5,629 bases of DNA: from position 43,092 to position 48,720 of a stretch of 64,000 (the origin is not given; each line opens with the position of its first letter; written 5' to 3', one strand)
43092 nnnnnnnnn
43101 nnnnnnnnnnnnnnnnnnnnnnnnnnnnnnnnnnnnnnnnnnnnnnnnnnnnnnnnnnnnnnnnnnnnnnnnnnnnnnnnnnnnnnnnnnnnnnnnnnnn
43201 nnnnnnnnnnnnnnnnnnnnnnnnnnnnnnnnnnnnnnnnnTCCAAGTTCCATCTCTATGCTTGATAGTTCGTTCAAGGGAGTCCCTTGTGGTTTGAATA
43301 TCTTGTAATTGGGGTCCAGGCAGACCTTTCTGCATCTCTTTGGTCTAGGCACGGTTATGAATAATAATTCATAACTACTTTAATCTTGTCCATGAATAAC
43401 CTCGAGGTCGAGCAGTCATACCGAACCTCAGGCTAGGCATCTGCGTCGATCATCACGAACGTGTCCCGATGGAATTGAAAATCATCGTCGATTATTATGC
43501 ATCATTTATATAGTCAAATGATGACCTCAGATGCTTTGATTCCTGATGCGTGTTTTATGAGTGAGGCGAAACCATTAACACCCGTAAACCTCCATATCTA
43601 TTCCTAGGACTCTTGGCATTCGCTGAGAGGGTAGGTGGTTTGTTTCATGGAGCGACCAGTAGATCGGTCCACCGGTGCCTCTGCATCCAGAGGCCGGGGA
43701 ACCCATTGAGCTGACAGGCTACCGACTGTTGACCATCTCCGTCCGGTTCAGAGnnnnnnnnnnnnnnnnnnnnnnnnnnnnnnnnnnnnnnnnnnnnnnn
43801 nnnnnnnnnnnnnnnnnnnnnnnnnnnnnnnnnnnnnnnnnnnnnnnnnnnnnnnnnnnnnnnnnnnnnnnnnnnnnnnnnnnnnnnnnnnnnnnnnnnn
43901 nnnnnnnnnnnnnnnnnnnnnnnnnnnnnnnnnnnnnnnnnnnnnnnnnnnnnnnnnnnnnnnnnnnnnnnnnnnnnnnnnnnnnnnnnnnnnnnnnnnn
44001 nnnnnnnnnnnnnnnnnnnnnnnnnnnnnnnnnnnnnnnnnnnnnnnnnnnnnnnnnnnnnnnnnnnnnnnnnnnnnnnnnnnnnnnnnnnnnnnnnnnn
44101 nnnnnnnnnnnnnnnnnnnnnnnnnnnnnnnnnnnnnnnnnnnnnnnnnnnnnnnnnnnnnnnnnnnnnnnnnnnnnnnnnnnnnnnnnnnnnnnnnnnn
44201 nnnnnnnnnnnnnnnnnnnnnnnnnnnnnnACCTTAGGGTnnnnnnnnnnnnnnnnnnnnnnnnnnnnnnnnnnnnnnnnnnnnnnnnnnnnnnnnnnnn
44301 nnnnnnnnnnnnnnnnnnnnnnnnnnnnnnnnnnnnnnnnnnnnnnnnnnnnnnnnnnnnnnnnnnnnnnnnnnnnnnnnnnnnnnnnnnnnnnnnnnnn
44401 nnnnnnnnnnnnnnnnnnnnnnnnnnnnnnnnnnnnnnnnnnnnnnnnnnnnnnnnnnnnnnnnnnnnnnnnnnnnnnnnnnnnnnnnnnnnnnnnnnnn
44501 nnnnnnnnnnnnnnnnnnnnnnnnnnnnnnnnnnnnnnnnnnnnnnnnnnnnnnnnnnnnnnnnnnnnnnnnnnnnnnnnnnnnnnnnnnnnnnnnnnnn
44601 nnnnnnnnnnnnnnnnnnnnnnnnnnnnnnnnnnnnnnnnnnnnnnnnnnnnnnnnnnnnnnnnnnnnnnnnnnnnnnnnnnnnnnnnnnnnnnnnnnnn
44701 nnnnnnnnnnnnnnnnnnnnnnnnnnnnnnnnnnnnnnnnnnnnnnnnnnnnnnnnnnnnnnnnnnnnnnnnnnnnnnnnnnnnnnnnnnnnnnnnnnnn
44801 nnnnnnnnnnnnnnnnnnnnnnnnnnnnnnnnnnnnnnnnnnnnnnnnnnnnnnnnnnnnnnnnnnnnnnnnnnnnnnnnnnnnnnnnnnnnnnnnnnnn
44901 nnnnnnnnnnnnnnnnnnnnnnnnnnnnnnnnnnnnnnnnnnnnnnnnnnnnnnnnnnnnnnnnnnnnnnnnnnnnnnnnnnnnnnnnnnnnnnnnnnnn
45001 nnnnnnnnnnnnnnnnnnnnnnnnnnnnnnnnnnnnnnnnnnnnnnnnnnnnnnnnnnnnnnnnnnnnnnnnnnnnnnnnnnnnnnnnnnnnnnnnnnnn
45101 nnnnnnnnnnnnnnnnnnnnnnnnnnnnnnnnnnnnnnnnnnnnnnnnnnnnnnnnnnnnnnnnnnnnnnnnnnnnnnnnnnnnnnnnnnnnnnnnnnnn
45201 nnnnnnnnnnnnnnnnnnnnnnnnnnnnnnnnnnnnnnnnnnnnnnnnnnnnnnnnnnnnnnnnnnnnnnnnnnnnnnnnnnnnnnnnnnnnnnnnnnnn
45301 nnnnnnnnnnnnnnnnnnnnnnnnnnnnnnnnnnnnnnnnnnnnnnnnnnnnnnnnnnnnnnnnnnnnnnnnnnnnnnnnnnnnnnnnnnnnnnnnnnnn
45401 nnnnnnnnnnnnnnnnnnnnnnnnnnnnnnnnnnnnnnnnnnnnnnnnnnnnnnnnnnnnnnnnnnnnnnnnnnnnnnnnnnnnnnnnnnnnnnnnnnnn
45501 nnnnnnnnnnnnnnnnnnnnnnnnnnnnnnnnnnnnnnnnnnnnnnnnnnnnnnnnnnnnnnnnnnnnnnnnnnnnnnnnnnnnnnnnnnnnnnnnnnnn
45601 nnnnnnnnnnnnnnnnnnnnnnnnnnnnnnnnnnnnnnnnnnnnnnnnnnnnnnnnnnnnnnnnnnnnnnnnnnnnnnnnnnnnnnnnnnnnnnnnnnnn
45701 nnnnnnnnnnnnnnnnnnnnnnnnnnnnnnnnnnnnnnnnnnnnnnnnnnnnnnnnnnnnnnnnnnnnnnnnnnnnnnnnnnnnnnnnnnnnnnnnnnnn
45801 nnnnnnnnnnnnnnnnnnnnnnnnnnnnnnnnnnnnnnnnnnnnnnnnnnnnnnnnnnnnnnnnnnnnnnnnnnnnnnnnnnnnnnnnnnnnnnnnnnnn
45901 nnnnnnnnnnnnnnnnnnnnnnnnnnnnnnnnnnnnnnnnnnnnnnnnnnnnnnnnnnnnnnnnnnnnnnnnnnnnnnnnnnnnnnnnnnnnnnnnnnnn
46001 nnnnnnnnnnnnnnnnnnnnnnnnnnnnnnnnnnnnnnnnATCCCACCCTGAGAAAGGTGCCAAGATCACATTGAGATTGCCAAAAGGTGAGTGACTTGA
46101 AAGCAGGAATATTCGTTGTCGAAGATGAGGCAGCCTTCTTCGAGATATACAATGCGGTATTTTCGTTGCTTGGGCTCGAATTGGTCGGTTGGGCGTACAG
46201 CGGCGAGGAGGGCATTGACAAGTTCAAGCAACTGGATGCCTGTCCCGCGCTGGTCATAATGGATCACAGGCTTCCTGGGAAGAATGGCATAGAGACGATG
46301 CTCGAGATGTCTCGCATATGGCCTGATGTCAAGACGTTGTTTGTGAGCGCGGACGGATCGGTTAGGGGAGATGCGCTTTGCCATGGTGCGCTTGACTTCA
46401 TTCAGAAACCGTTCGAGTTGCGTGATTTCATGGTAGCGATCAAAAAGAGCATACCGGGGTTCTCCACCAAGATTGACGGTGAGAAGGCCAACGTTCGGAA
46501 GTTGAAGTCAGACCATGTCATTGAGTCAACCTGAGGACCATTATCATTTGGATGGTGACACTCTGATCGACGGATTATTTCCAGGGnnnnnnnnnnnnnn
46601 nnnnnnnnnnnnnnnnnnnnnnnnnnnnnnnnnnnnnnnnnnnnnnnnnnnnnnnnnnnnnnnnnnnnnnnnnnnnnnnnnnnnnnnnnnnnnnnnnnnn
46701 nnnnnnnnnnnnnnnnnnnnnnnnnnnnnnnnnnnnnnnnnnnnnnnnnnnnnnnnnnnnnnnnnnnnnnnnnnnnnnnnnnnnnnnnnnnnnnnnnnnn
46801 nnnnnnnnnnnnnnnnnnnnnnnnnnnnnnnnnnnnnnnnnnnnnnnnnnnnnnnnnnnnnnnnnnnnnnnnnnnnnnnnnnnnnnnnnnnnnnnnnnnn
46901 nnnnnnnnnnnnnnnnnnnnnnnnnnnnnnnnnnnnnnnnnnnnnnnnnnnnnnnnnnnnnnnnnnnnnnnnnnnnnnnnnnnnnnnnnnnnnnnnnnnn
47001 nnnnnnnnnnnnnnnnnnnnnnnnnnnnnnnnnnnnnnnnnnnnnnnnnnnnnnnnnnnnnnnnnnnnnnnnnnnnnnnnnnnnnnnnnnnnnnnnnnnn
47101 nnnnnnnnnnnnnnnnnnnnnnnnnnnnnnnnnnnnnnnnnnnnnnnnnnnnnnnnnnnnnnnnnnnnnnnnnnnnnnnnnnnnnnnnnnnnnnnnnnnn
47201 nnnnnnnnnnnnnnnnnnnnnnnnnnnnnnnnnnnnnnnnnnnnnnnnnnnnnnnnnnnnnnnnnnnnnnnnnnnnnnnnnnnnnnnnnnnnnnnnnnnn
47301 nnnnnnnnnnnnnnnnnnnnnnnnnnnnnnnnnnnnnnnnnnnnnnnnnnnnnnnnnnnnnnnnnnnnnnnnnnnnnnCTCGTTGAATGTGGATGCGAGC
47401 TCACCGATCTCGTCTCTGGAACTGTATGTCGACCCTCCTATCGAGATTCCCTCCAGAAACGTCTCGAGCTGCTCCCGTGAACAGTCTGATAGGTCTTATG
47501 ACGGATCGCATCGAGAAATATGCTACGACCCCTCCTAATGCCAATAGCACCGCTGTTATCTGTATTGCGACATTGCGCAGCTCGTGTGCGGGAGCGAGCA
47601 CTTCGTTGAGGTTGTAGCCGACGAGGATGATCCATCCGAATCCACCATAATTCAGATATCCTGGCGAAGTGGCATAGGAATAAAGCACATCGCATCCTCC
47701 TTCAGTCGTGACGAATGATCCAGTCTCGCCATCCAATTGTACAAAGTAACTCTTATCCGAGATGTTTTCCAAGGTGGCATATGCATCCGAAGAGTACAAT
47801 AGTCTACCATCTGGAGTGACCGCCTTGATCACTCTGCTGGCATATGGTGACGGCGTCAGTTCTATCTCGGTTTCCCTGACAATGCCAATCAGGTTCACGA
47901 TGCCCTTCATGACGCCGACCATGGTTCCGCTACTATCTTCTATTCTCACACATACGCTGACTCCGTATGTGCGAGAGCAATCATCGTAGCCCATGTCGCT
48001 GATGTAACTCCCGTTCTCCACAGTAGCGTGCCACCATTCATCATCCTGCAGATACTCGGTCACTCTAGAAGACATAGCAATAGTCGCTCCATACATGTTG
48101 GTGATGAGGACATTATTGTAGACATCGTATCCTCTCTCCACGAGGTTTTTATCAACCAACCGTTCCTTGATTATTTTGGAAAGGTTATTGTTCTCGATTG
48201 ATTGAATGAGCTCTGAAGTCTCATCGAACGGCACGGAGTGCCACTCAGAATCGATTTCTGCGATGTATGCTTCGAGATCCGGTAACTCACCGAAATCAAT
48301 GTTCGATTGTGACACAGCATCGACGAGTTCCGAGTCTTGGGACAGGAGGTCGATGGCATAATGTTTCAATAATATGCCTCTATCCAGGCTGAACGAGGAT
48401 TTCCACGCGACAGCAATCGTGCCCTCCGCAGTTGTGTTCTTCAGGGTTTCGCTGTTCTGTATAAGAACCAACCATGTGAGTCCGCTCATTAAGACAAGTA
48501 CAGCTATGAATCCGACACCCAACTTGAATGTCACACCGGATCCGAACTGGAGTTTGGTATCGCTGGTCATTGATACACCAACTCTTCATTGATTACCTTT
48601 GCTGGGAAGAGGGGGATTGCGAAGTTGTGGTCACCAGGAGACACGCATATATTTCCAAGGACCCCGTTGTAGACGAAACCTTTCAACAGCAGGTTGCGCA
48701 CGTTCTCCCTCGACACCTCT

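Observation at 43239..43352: DUF134 regulator at the head of the cluster is split by a single extra G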

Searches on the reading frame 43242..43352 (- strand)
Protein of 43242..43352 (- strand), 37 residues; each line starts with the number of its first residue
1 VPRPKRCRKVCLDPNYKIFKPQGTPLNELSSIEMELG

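Call 4: search_protein_families(library=pfam, proteins=[window:43242-43352:-], max_evalue=1)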
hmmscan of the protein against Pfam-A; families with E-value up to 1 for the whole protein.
seq(37 aa): 2 families
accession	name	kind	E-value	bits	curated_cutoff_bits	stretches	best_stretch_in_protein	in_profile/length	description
PF02001.22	DUF134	-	0.0057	17.6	27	1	3-32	6-35/98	Protein of unknown function DUF134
PF19266.4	CIS_tube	-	0.093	12.9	27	1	7-26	120-139/158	Contractile injection system tube protein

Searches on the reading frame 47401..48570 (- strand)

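Call 21: search_protein_families(library=pfam, proteins=[window:47401-48570:-], max_evalue=0.001)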
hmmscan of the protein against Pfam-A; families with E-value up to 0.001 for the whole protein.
window:47401-48570:- (389 aa): 2 families
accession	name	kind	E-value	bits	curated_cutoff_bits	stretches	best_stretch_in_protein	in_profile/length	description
PF00672.30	HAMP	-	4.4e-05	24.2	25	1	353-382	2-31/53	HAMP domain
PF02743.24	dCache_1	-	0.00012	22.2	45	1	135-303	56-231/240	Cache domain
